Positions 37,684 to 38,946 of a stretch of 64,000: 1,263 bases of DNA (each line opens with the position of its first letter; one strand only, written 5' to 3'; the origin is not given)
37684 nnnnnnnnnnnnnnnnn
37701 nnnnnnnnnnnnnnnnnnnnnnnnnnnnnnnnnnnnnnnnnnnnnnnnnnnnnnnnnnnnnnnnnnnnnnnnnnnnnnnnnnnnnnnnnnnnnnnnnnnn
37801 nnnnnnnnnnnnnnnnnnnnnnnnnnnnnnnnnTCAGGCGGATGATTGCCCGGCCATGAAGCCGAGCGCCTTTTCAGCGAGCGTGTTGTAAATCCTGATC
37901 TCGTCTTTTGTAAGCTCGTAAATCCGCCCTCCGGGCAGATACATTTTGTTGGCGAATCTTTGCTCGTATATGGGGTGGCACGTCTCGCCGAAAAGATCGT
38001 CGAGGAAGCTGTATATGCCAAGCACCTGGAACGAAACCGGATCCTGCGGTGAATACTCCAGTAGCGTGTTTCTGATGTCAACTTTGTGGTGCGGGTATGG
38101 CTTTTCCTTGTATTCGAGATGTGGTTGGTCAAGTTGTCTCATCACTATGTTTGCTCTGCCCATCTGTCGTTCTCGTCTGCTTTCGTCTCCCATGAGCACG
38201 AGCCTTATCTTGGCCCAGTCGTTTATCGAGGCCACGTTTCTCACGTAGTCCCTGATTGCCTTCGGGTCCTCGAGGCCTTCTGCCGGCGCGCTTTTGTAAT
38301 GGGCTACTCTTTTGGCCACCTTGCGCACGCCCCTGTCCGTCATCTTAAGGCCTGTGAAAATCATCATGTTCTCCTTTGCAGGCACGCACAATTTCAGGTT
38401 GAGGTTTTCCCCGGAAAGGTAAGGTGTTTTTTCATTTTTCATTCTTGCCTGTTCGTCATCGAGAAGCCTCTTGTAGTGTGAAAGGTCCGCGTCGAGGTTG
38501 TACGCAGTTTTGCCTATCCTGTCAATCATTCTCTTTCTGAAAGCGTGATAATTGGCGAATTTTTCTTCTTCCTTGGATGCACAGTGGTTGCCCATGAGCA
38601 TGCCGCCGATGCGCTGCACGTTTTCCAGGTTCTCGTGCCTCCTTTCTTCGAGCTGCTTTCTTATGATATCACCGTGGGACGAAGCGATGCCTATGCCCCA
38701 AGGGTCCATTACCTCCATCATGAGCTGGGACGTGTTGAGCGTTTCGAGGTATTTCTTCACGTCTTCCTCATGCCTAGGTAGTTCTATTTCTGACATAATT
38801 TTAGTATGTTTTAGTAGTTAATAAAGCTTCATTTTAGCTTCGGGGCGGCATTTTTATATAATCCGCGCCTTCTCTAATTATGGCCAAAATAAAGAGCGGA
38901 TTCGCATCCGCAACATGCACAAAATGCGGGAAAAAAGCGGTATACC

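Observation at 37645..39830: SAMP (ubiquitin-like, C-terminal GG) linked to an NcsA/TtuA tRNA thiolase, with an unknown 320-aa gene wedged between them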

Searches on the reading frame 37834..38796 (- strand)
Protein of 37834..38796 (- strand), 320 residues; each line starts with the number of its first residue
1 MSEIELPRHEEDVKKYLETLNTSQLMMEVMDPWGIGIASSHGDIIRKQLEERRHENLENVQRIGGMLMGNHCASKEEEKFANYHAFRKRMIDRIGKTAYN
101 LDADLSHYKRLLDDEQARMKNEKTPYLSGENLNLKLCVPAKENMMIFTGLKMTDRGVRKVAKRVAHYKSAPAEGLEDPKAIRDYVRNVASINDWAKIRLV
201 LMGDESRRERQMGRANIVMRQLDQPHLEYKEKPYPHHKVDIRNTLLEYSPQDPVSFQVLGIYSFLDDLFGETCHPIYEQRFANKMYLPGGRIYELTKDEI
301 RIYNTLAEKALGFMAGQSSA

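Call 3: search_protein_families(library=pfam, proteins=[window:37834-38796:-], max_evalue=1)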
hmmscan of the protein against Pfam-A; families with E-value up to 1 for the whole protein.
window:37834-38796:- (320 aa): 1 family
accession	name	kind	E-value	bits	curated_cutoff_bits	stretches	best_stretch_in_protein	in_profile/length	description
PF01364.23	Peptidase_C25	-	0.12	12.1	23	1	173-217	41-87/374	Peptidase family C25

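Call 4: search_protein_families(library=ncbifam, proteins=[window:37834-38796:-], max_evalue=1)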
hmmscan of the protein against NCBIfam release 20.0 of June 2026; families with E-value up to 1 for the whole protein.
window:37834-38796:- (320 aa): 0 families

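Call 5: find_homologous_proteins(query=window:37834-38796:-, max_evalue=0.001)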
Query window:37834-38796:- (320 aa): 1 proteins with E <= 0.001 among 871 candidates.
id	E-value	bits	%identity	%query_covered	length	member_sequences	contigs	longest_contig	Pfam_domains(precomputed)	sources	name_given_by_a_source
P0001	3.6e-214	728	100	100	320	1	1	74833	-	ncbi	ncbi:MAG: hypothetical protein V1648_00840 [Candidatus Aenigmatarchaeota archaeon]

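Call 7: search_solved_structures(query=window:37834-38796:-, max_evalue=10)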
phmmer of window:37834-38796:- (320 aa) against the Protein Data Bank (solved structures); distinct sequences matched with E-value up to 10: 0.

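Call 16: search_protein_representatives(protein=window:37834-38796:-)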
Query: 320 residues. Proteins with E-value up to 0.001 (for the whole library): 8; up to 1e-10: 7; up to 1e-30: 4. The best 8 are listed.
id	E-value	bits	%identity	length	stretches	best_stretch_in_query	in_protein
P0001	1.1e-214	727.9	100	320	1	1-320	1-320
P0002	7.1e-75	268.7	43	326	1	10-317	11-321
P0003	4.2e-57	210.4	38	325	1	10-314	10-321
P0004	1.3e-37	146.4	34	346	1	10-287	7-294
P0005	6.0e-27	111.4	32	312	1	11-280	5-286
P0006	2.7e-21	92.8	31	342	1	10-316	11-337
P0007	7.4e-13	65.1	26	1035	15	95-183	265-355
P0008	4.0e-05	39.7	38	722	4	79-128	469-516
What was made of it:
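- Tried and rejected: The exhaustive HMMER run was needed to find the family (call 16).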

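Call 19: find_homologous_proteins(query=A1, max_evalue=0.01)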
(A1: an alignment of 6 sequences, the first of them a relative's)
Query A1 (6 sequences) (320 aa, profile of the alignment): 2 proteins with E <= 0.01 among 7093 candidates.
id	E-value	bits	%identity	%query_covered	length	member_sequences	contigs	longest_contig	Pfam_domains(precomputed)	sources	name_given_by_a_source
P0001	3.8e-137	475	100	100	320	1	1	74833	-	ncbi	ncbi:MAG: hypothetical protein V1648_00840 [Candidatus Aenigmatarchaeota archaeon]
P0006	1.1e-121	424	29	96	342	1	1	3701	-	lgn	-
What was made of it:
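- Tried and rejected: The word-indexed protein database returned only X itself, plus one relative when queried with the profile (calls 5, 19).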

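Call 20: search_protein_families(library=pfam, alignment_id=A1, max_evalue=10)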
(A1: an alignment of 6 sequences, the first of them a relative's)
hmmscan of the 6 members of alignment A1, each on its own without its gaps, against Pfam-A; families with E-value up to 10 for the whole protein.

A. member 1, P0001 (320 aa): 1 family
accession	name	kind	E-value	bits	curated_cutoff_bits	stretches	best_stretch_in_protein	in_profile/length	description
PF01364.23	Peptidase_C25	-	0.12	12.1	23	1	173-217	41-87/374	Peptidase family C25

B. families by the number of members that match (of 6 scanned): 4 families
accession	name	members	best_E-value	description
PF07769.19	PsiF_repeat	1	0.018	psiF repeat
PF18609.8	SAM_Exu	1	0.11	Exuperantia SAM-like domain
PF01364.23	Peptidase_C25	1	0.12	Peptidase family C25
PF04844.18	Ovate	1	0.13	Transcriptional repressor, ovate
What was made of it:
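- On RelA/SpoT-homologue (RSH) synthetase domain: No hit for any of 6 members at E<=10 (call 20).
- Pfam RelA_SpoT does not hit any member even at E<=10 (call 20). There is no Pfam RelA_SpoT hit (call 20).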

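Call 22: find_encoding_contigs(protein=P0006, flank=10000)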
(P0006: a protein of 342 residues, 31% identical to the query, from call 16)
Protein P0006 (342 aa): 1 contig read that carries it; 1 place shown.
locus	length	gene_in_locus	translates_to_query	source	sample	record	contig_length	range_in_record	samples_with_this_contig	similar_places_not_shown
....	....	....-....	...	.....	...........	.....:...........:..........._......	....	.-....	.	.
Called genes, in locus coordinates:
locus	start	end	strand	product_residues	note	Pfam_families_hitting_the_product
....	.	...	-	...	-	?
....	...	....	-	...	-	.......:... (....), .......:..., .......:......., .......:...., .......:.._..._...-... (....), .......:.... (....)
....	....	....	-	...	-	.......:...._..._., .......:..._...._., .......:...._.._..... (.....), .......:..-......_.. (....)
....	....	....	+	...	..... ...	-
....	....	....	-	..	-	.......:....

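Call 23: find_encoding_contigs(protein=P0002, flank=10000)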
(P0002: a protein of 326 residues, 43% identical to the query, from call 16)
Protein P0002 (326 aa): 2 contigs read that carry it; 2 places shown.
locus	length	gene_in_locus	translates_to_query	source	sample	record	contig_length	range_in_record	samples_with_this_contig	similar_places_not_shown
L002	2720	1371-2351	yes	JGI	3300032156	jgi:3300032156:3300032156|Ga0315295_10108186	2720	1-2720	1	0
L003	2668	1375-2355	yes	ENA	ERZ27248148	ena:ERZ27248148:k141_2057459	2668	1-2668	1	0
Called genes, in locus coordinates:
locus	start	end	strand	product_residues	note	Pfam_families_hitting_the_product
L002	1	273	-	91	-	?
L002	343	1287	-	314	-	PF22082:TtuA_LIM_N, PF00733:Asn_synthase (weak), PF01171:ATP_bind_3, PF03054:tRNA_Me_trans (weak)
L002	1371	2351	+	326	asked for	-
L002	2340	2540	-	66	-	PF02597:ThiS (weak)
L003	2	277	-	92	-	?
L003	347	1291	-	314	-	PF22082:TtuA_LIM_N, PF00733:Asn_synthase (weak), PF01171:ATP_bind_3, PF03054:tRNA_Me_trans (weak)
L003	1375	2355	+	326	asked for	-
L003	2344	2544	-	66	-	PF02597:ThiS (weak)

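Call 24: find_encoding_contigs(protein=P0003, flank=10000)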
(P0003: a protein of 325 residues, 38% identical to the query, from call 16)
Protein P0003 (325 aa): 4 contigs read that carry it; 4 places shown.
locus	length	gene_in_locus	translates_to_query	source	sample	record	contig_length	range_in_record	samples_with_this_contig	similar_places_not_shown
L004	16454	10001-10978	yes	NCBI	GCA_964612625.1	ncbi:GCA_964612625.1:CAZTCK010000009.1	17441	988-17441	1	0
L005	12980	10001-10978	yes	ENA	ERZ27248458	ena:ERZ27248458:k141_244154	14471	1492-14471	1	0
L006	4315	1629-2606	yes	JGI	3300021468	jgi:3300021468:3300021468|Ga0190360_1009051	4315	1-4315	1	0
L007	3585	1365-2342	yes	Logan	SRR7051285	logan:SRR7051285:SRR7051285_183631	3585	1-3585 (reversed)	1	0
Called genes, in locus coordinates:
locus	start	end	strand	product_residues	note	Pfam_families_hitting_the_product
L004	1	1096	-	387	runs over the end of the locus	PF00374:NiFeSe_Hases, PF00346:Complex1_49kDa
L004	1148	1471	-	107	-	PF01588:tRNA_bind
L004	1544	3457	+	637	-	-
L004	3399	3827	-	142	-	PF01986:DUF123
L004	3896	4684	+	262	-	-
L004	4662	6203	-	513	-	PF00344:SecY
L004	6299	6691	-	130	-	PF00828:Ribosomal_L27A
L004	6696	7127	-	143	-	PF00327:Ribosomal_L30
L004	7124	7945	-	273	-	PF00333:Ribosomal_S5, PF03719:Ribosomal_S5_C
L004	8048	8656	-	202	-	PF01636:APH (faint), PF06293:Kdo (weak), PF01163:RIO1, PF00069:Pkinase, PF07714:PK_Tyr_Ser-Thr, PF03109:ABC1 (weak)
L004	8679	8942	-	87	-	-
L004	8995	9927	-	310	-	PF22082:TtuA_LIM_N, PF00733:Asn_synthase (weak), PF01171:ATP_bind_3, PF03054:tRNA_Me_trans (weak), PF06508:QueC (faint), PF16503:zn-ribbon_14 (weak)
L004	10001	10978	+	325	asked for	-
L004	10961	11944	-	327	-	-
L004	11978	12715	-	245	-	PF01904:DUF72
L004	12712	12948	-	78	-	PF02597:ThiS (weak)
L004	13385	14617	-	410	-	PF00270:DEAD, PF04851:ResIII, PF00271:Helicase_C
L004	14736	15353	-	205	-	PF01871:AMMECR1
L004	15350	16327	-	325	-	PF01368:DHH (weak), PF02272:DHHA1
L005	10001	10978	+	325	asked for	-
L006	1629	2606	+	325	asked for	-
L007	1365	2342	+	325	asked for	-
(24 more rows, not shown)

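Call 25: find_encoding_contigs(protein=P0004, flank=10000)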
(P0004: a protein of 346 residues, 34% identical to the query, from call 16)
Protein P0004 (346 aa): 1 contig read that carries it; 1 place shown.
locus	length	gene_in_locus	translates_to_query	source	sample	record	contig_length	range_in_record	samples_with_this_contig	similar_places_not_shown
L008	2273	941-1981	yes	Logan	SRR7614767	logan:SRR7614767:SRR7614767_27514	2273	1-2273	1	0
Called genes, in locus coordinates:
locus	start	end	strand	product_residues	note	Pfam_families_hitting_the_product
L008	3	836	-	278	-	?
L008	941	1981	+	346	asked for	-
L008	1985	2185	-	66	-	PF02597:ThiS (weak)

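Call 26: find_encoding_contigs(protein=P0005, flank=10000)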
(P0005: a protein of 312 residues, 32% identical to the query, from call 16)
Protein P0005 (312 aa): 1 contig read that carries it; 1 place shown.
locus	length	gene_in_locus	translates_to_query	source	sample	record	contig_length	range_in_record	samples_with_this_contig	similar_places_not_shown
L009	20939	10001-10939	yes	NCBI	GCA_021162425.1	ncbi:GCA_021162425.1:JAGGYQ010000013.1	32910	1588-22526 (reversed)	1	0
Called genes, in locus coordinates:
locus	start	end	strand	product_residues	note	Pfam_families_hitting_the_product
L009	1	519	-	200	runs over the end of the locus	-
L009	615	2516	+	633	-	PF22544:HYDIN_VesB_CFA65-like_Ig (faint)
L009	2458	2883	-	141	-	PF01986:DUF123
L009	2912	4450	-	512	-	PF10559:Plug_translocon (faint), PF00344:SecY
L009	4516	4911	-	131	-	PF00828:Ribosomal_L27A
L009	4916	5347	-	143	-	PF00327:Ribosomal_L30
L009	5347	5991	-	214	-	PF00333:Ribosomal_S5, PF03719:Ribosomal_S5_C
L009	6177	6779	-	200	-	PF07714:PK_Tyr_Ser-Thr (weak), PF00069:Pkinase, PF01163:RIO1, PF06293:Kdo, PF03109:ABC1, PF01636:APH (faint)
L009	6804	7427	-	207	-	-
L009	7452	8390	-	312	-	PF22082:TtuA_LIM_N (weak), PF00733:Asn_synthase, PF01171:ATP_bind_3, PF03054:tRNA_Me_trans (weak), PF06508:QueC (faint), PF16503:zn-ribbon_14 (weak)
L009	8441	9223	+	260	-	-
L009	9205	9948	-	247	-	PF01904:DUF72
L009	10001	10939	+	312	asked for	-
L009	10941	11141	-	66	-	PF21965:SAMP2 (weak), PF02597:ThiS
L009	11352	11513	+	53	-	-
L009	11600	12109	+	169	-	-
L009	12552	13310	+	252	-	PF01987:AIM24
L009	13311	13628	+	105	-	-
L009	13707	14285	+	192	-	PF02163:Peptidase_M50 (faint)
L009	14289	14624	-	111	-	-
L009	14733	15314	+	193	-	-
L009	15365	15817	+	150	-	-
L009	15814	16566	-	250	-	PF00575:S1 (weak), PF07541:EIF_2_alpha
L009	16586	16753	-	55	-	PF01667:Ribosomal_S27e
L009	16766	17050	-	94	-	PF00935:Ribosomal_L44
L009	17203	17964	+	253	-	PF01035:DNA_binding_1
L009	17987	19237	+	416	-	PF01595:CNNM, PF00571:CBS, PF03471:CorC_HlyC (weak)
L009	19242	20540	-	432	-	PF01935:DUF87, PF00004:AAA (faint)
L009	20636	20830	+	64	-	-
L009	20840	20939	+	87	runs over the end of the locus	-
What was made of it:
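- When extra genes are inserted, X stays next to TtuA (L004) or next to ThiS (L009) (calls 24, 26).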

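Call 29: search_solved_structures(query=A1, max_evalue=10, show_alignments=3)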
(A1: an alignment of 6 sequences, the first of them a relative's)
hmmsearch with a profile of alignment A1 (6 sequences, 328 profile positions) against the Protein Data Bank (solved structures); distinct sequences matched with E-value up to 10: 1.
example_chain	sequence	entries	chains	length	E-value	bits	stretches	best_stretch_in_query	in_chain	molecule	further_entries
6ere_B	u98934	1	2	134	0.85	11.8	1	78-125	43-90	colicin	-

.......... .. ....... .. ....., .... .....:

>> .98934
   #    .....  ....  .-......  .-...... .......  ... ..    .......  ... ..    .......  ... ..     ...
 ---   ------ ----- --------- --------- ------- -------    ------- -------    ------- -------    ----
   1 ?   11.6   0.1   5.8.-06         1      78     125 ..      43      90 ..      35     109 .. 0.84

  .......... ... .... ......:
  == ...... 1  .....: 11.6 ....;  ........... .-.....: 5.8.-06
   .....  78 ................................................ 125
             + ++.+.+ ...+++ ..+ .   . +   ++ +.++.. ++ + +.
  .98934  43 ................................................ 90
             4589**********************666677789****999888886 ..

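Call 30: search_protein_families(library=padloc, alignment_id=A1, max_evalue=10)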
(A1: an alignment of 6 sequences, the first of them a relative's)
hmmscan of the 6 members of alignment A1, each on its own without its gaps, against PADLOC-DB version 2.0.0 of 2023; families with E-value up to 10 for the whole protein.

A. member 1, P0001 (320 aa): 0 families

B. families by the number of members that match (of 6 scanned): 1 family
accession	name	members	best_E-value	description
PDLC01877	CARF3--CARF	1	0.11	-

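Call 31: predict_structure(alignment_id=A1)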
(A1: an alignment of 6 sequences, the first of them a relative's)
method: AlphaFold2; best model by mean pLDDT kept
length: 320 residues; sequences in the alignment: 6
mean_pLDDT: 76.1   pTM: 0.75
mean pLDDT of the five models: 76.1, 75.5, 73.8, 73.3, 47.8
residues with pLDDT >= 90: 37; 70-90: 194; 50-70: 63; < 50: 26
segments of 3 or more residues with pLDDT < 50: 1-7, 225-233, 245-248, 318-320
pLDDT, mean of each block of 10 residues (from residue 1): 50 85 91 85 89 84 77 58 85 71 78 88 76 65 75 84 87 74 84 81 77 77 52 56 54 78 79 68 76 89 92 69
secondary structure, 60 per line:
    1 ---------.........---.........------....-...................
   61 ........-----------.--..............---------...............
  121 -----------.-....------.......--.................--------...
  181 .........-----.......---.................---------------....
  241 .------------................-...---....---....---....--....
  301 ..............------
elements in order: H10-18 H22-30 H37-40 H42-68 H83-96 H106-120 E134-137 E144-150 H153-169 H178-189 E195-201 H205-221 E237-241 E254-260 H261-269 H277-280 E284-287 E291-294 H297-314
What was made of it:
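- AF2 pLDDT 76, pTM 0.75 (call 31). The model's loop at 221-250, where RSH enzymes bind the acceptor, has low confidence (call 31).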

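Call 34: fold_search(model_id=the predicted structure, library=pdb)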
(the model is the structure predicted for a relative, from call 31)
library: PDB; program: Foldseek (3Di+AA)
matches with E <= 10: 365; with E <= 0.001: 0
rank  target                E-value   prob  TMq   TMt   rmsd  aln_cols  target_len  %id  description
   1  6fgx_A                5.2e-02  0.51  0.22  0.31  18.1       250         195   14  Crystal structure of the small alarmone synthethase 2 from Staphylococcus aureus bound to AMPCPP (released 2018-02-07)
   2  5ded_C                6.8e-02  0.41  0.21  0.31  19.8       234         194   13  Crystal structure of the small alarmone synthethase 1 from Bacillus subtilis bound to its product pppGpp (released 2015-10-28)
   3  5dec_D                8.0e-02  0.38  0.19  0.27  18.6       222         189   11  Crystal structure of the small alarmone synthetase 1 from Bacillus subtilis (released 2015-10-28)
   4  7oiw_A                8.0e-02  0.33  0.21  0.21  21.0       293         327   10  Structure of S. aureus Rel catalytic domains in complex with pppGpp (released 2022-06-01)
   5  6fgx_B                1.0e-01  0.28  0.19  0.26  17.5       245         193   13  Crystal structure of the small alarmone synthethase 2 from Staphylococcus aureus bound to AMPCPP (released 2018-02-07)
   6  6ewz_A                1.2e-01  0.33  0.20  0.29  17.4       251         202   14  Crystal structure of RelP (SAS2) from Staphylococcus aureus bound to AMPCPP and GTP in the pre-catalytic state (released 2018-01-24)
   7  5dec_B                1.3e-01  0.41  0.22  0.31  18.7       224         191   12  Crystal structure of the small alarmone synthetase 1 from Bacillus subtilis (released 2015-10-28)
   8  6ex0_A                1.3e-01  0.38  0.20  0.28  14.1       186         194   16  Crystal structure of RelP (SAS2) from Staphylococcus aureus bound to pppGpp in the post-catalytic state (released 2018-01-24)
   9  6ex0_B                1.3e-01  0.35  0.20  0.30  18.3       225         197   16  Crystal structure of RelP (SAS2) from Staphylococcus aureus bound to pppGpp in the post-catalytic state (released 2018-01-24)
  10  6ewz_B                1.3e-01  0.28  0.20  0.28  17.3       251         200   14  Crystal structure of RelP (SAS2) from Staphylococcus aureus bound to AMPCPP and GTP in the pre-catalytic state (released 2018-01-24)
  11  7oiw_B                1.4e-01  0.38  0.22  0.21  15.2       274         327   12  Structure of S. aureus Rel catalytic domains in complex with pppGpp (released 2022-06-01)
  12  5xnx_A                1.4e-01  0.20  0.19  0.19  17.5       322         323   11  Crystallographic structure of the enzymatically active N-terminal domain of the Rel protein from Mycobacterium tubercu (released 2017-07-19)
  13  5f2v_P                1.6e-01  0.30  0.23  0.34  21.7       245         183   12  Crystal structure of the small alarmone synthethase 1 from Bacillus subtilis bound to AMPCPP (released 2015-12-16)
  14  5f2v_S                1.7e-01  0.23  0.19  0.29  20.0       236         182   13  Crystal structure of the small alarmone synthethase 1 from Bacillus subtilis bound to AMPCPP (released 2015-12-16)
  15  5twr_A                1.7e-01  0.21  0.18  0.17  16.8       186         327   12  Pre-catalytic ternary complex of human Polymerase Mu (H329A) mutant with incoming nonhydrolyzable UMPNPP (released 2017-07-05)
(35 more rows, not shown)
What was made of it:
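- On RelA/SpoT-homologue (RSH) synthetase domain: The top 14 Foldseek PDB hits are SAS/Rel, but with E 0.05-0.17 and TM 0.19-0.34 (call 34).
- The top 14 Foldseek PDB hits are all small alarmone synthetases or Rel enzymes, followed by Pol mu, lambda and beta (call 34).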
